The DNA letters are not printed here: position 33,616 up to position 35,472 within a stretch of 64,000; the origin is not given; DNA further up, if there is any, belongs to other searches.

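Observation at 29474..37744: Wadjet-like SMC anti-plasmid operon of the TIGR02677-80 flavour in permuted order jetC-jetA-jetB-jetD, fully translationally coupled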

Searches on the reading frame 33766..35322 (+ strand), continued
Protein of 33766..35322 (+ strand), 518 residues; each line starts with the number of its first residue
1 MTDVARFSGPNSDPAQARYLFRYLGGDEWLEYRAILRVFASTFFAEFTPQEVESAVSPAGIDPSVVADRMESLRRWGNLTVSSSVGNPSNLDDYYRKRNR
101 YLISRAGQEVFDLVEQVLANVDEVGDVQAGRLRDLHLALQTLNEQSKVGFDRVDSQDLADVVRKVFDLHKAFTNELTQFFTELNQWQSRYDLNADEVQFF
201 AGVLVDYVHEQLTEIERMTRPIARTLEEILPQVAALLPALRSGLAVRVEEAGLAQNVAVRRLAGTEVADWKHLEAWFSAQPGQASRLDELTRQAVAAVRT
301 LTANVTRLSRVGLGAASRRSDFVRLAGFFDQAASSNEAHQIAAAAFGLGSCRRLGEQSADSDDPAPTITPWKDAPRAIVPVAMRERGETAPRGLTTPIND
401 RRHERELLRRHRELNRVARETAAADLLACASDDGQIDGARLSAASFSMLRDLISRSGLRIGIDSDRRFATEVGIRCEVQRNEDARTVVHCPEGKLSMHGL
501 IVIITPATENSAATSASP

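Call 22: get_annotated_region(hit=H2, flank=8000)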
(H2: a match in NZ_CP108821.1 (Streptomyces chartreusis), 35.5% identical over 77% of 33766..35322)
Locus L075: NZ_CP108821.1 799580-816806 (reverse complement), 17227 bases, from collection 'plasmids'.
description: Streptomyces chartreusis strain NBC_00865 plasmid unnamed1, complete sequence
organism: Streptomyces chartreusis (NCBI taxid 1969)
taxonomy: Bacteria; Actinomycetota; Actinomycetes; Kitasatosporales; Streptomycetaceae; Streptomyces; Streptomyces chartreusis
host: -; source: -; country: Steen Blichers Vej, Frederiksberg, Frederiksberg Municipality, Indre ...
typing (MOB-suite, as given by PLSDB): non-mobilizable; replicon rep_cluster_1910
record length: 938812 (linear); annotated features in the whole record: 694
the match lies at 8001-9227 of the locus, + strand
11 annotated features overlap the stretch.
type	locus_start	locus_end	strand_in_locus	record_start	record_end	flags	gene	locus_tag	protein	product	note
CDS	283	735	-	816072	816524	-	-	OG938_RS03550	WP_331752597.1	hypothetical protein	-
CDS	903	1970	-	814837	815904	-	-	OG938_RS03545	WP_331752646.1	histone-like nucleoid-structuring protein Lsr2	-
CDS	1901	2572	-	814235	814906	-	-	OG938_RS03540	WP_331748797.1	DEAD/DEAH box helicase family protein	-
CDS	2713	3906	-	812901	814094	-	-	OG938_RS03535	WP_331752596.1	hypothetical protein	-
CDS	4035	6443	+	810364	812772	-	-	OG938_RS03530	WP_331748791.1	2OG-Fe(II) oxygenase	-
CDS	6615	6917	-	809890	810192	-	-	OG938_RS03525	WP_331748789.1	LysR family transcriptional regulator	GO:0006355 - regulation of DNA-templated transcription [Evidence IEA]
CDS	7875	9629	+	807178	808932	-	-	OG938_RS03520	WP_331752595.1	TIGR02677 family protein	-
CDS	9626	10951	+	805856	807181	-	-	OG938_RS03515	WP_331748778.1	TIGR02678 family protein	-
CDS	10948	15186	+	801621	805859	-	-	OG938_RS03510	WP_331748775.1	TIGR02680 family protein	-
CDS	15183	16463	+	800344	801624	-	-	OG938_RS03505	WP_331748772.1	TIGR02679 family protein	-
CDS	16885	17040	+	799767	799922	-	-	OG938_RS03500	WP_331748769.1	hypothetical protein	-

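Call 23: get_annotated_region(hit=H6, flank=8000)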
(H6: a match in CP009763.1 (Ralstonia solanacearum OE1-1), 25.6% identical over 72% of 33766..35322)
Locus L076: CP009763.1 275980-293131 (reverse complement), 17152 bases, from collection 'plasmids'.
description: Ralstonia solanacearum OE1-1 plasmid, complete genome
organism: Ralstonia solanacearum OE1-1 (NCBI taxid 1429399)
taxonomy: Bacteria; Pseudomonadota; Betaproteobacteria; Burkholderiales; Burkholderiaceae; Ralstonia; Ralstonia solanacearum; Ralstonia solanacearum OE1-1
host: -; source: Solanum virginianum; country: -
typing (MOB-suite, as given by PLSDB): mobilizable; relaxase MOBP
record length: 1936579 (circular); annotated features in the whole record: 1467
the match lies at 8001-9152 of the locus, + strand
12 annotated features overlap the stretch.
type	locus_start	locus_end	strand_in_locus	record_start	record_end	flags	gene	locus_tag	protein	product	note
CDS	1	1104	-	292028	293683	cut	-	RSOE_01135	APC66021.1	alpha,alpha-trehalase TreA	-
CDS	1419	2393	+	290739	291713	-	-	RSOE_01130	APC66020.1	cysteine synthase A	-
CDS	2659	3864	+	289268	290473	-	-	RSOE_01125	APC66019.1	chitinase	-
CDS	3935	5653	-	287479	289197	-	ggt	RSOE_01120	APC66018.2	gamma-glutamyltransferase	-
CDS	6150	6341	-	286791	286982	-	-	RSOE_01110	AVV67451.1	hypothetical protein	-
CDS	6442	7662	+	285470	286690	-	-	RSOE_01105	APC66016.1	glutamate carboxypeptidase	-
CDS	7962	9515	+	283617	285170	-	-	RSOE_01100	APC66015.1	TIGR02677 family protein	-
CDS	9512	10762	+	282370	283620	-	-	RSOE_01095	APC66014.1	TIGR02678 family protein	-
CDS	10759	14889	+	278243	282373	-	-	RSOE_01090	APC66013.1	TIGR02680 family protein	-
CDS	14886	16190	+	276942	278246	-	-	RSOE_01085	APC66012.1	TIGR02679 family protein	-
CDS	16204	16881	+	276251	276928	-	-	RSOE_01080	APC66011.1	hypothetical protein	-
CDS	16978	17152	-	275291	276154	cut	-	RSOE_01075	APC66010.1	hypothetical protein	-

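Call 24: get_annotated_region(hit=H35, flank=8000)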
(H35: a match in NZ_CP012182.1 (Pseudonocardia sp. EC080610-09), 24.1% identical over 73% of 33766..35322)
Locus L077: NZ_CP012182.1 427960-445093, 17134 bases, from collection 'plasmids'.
description: Pseudonocardia sp. EC080610-09 plasmid pBCI2-1, complete sequence
organism: Pseudonocardia sp. EC080610-09 (NCBI taxid 1688404)
taxonomy: Bacteria; Actinomycetota; Actinomycetes; Pseudonocardiales; Pseudonocardiaceae; Pseudonocardia; Pseudonocardia sp. EC080610-09
host: -; source: Apterostigma dentigerum; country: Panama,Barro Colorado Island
typing (MOB-suite, as given by PLSDB): mobilizable; relaxase MOBF
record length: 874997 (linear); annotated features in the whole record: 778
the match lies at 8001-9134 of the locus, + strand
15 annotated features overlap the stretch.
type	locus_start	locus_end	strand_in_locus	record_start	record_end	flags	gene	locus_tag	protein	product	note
CDS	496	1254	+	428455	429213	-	-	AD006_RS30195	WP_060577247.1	hypothetical protein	-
CDS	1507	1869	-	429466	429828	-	-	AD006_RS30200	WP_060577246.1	hypothetical protein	-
CDS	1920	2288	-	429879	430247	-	-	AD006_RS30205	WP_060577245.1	type II toxin-antitoxin system VapC family toxin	-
CDS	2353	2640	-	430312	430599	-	-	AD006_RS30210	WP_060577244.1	AbrB/MazE/SpoVT family DNA-binding domain-containing protein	-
CDS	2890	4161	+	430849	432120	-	-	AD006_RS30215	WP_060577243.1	hypothetical protein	-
CDS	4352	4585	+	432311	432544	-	-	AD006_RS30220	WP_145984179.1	hypothetical protein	-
CDS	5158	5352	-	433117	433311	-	-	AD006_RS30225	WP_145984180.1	hypothetical protein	-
CDS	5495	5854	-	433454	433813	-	-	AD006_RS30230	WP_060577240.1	hypothetical protein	-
CDS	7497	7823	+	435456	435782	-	-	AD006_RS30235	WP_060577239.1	hypothetical protein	-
CDS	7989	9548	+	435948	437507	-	-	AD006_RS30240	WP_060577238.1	TIGR02677 family protein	-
CDS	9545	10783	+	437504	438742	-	-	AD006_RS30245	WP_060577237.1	TIGR02678 family protein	-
CDS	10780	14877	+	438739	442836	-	-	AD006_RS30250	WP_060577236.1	TIGR02680 family protein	-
CDS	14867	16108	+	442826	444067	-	-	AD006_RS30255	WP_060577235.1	TIGR02679 family protein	-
CDS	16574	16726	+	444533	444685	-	-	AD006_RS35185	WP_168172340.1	hypothetical protein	-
CDS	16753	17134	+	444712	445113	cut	-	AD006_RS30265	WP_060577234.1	GAF domain-containing protein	-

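Call 28: search_solved_structures(query=window:33766-35322:+, max_evalue=0.01)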
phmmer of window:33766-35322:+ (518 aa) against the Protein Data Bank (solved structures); distinct sequences matched with E-value up to 0.01: 1.
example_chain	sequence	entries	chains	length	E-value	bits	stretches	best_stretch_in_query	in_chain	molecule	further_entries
9qe0_E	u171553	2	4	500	1.6e-20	77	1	22-483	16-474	JetA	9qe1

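Call 40: find_related_loci(query=A2, collection=metagenome_contigs, flank=10000)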
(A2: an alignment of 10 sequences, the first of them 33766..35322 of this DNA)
Query A2 (518 aa) in metagenome_contigs; peptide patterns used: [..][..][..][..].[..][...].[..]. (x = any residue, [..] = any of these).
86 stretches matched a pattern; 56 encode a relative of the query (tblastn E <= 1e-3); 56 distinct loci.
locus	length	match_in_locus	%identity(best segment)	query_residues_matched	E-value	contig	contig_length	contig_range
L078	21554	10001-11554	94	1-518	0e+0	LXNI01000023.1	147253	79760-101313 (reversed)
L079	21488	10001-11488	66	11-504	0e+0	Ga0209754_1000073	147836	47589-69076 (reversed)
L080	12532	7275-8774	63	5-504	0e+0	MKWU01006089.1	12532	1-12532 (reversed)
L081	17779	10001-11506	64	9-507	0e+0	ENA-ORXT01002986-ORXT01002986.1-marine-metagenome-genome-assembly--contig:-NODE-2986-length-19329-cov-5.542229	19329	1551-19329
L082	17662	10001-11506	64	9-507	0e+0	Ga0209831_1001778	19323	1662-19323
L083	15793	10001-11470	63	15-504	0e+0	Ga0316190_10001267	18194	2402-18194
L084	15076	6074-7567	62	9-507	0e+0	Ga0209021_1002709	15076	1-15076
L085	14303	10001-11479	62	14-507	0e+0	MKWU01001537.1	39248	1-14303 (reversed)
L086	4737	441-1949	51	15-512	9e-163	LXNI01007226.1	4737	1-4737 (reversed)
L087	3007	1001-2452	53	16-497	4e-160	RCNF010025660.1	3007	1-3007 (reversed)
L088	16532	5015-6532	51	17-517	3e-150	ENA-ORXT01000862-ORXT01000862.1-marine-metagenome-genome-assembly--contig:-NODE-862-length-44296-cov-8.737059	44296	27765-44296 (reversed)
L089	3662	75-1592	49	8-515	4e-150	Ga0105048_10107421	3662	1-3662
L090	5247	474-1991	49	8-515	2e-146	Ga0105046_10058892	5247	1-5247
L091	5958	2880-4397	49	8-515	5e-145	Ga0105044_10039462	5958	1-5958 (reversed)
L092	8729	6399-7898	48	3-507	6e-144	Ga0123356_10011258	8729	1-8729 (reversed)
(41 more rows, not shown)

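Call 44: search_protein_families(library=padloc, proteins=[L075:7875-9629:+, L076:7962-9515:+, L074:8043-9620:+, L077:7989-9548:+, L070:10001-11440:+, L064:10001-11473:+], max_evalue=0.00001)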
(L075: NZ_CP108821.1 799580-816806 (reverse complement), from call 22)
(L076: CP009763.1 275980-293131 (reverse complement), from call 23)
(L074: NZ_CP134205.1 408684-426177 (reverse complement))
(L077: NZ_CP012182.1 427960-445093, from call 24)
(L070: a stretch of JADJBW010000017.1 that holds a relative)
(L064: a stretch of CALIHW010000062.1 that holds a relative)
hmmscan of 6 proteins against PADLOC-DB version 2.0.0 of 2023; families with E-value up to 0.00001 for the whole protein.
L075:7875-9629:+ (584 aa): 7 families
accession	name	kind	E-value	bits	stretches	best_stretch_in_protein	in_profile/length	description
PDLC00541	JetA2|JetA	-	4.8e-220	729.5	1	50-580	6-510/512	DUF2397 domain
PDLC00536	JetA2|JetA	-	4.6e-77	257.6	1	50-570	6-510/518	DUF2397 domain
PDLC00539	JetA2|JetA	-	9.8e-37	125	1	77-510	21-451/512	DUF2397 domain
PDLC00538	JetA2|JetA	-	1.5e-36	124.3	1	57-497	14-435/541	DUF2397 domain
PDLC00540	JetA2|JetA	-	1.5e-36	124.2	1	56-506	5-448/496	DUF2397 domain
PDLC00537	JetA2|JetA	-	1.3e-35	121.2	1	59-568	6-492/498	DUF2397 domain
PDLC00534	JetA2|JetA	-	8.5e-33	112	1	91-569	56-505/511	DUF2397 domain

L076:7962-9515:+ (517 aa): 7 families
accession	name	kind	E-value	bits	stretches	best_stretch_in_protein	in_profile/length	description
PDLC00536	JetA2|JetA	-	8e-208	689.1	1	6-514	12-512/518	DUF2397 domain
PDLC00539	JetA2|JetA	-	1.7e-74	249.6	1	10-513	4-499/512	DUF2397 domain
PDLC00541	JetA2|JetA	-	1.6e-63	213.1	1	11-514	17-502/512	DUF2397 domain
PDLC00540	JetA2|JetA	-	9.8e-61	204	1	16-498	15-479/496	DUF2397 domain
PDLC00537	JetA2|JetA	-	1.3e-46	157.6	1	17-474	14-460/498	DUF2397 domain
PDLC00534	JetA2|JetA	-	5e-30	102.8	1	18-512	27-506/511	DUF2397 domain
PDLC00535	JetA2|JetA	-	3.1e-17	61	1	15-351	16-339/487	DUF2397 domain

L074:8043-9620:+ (525 aa): 7 families
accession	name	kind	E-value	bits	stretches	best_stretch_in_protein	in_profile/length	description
PDLC00541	JetA2|JetA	-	3.7e-162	538.5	1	7-482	27-504/512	DUF2397 domain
PDLC00536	JetA2|JetA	-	1.7e-58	196.4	1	6-466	26-498/518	DUF2397 domain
PDLC00540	JetA2|JetA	-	2.5e-30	103.7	1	5-474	18-489/496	DUF2397 domain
PDLC00534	JetA2|JetA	-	5e-30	102.8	1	8-467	31-495/511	DUF2397 domain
PDLC00538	JetA2|JetA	-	5.5e-24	82.8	1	7-417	25-429/541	DUF2397 domain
PDLC00537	JetA2|JetA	-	1.5e-21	74.9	1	6-466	17-482/498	DUF2397 domain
PDLC00539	JetA2|JetA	-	4.1e-21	73.4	1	7-454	15-472/512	DUF2397 domain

L077:7989-9548:+ (519 aa): 7 families
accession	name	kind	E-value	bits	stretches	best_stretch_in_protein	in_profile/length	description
PDLC00539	JetA2|JetA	-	6.9e-242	801.8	1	6-516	3-510/512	DUF2397 domain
PDLC00536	JetA2|JetA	-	1.4e-109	364.9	1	9-508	18-514/518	DUF2397 domain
PDLC00541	JetA2|JetA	-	6.3e-53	178.1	1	9-513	18-509/512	DUF2397 domain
PDLC00540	JetA2|JetA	-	4.3e-33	112.8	1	17-501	19-490/496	DUF2397 domain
PDLC00534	JetA2|JetA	-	1.8e-24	84.5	1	21-508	33-510/511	DUF2397 domain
PDLC00537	JetA2|JetA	-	3.4e-24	83.6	1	16-451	16-449/498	DUF2397 domain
PDLC00538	JetA2|JetA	-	1.2e-06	25.6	1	58-426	59-421/541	DUF2397 domain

L070:10001-11440:+ (480 aa): 7 families
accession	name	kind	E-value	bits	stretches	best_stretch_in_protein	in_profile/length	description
PDLC00541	JetA2|JetA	-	1.4e-130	434.3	1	2-480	19-498/512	DUF2397 domain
PDLC00536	JetA2|JetA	-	3.3e-67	225.1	1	2-480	19-508/518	DUF2397 domain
PDLC00538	JetA2|JetA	-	2.1e-33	113.9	1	1-456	16-461/541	DUF2397 domain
PDLC00539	JetA2|JetA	-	3.7e-23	80.2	1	28-480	36-496/512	DUF2397 domain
PDLC00534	JetA2|JetA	-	1.1e-22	78.5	1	5-478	25-502/511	DUF2397 domain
PDLC00540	JetA2|JetA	-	2.6e-21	74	1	51-478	66-489/496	DUF2397 domain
PDLC00537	JetA2|JetA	-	3.5e-18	63.8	1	50-478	63-490/498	DUF2397 domain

L064:10001-11473:+ (491 aa): 7 families
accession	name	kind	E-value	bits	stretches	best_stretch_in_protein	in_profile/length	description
PDLC00541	JetA2|JetA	-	5.3e-128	425.8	1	4-490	19-497/512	DUF2397 domain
PDLC00536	JetA2|JetA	-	7.5e-69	230.5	1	5-490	20-507/518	DUF2397 domain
PDLC00537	JetA2|JetA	-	1.7e-42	144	1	7-489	13-490/498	DUF2397 domain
PDLC00538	JetA2|JetA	-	3.2e-38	129.8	1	2-465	15-459/541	DUF2397 domain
PDLC00540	JetA2|JetA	-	5.7e-38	128.9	1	7-488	15-488/496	DUF2397 domain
PDLC00539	JetA2|JetA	-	1e-31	108.4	1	5-489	8-494/512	DUF2397 domain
PDLC00534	JetA2|JetA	-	3.2e-26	90.3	1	8-489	26-502/511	DUF2397 domain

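Call 86: search_protein_representatives(protein=window:33766-35322:+)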
Query: 518 residues. Proteins with E-value up to 0.001 (for the whole library): 595; up to 1e-10: 282; up to 1e-30: 57. The best 150 are listed.
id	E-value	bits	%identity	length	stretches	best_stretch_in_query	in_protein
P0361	1.4e-159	548.8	55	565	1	16-515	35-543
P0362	9.3e-141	486.7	51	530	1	15-504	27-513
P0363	5.7e-121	421.4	72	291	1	236-517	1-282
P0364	2.4e-120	419.4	47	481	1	15-505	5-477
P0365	3.8e-117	408.8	45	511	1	17-505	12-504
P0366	1.9e-116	406.5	66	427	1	163-457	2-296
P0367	1.3e-110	387.3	41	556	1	13-507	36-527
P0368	1.2e-106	374.2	66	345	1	67-338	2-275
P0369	1.9e-98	347.2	42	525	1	12-507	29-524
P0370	1.2e-85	305.0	48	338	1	165-507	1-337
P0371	8.9e-85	302.1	73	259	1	11-200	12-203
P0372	2.4e-84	300.6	46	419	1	126-506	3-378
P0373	3.4e-78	280.3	64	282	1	9-224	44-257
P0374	6.9e-77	276.1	57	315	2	37-201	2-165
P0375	9.6e-75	269.0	65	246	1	147-391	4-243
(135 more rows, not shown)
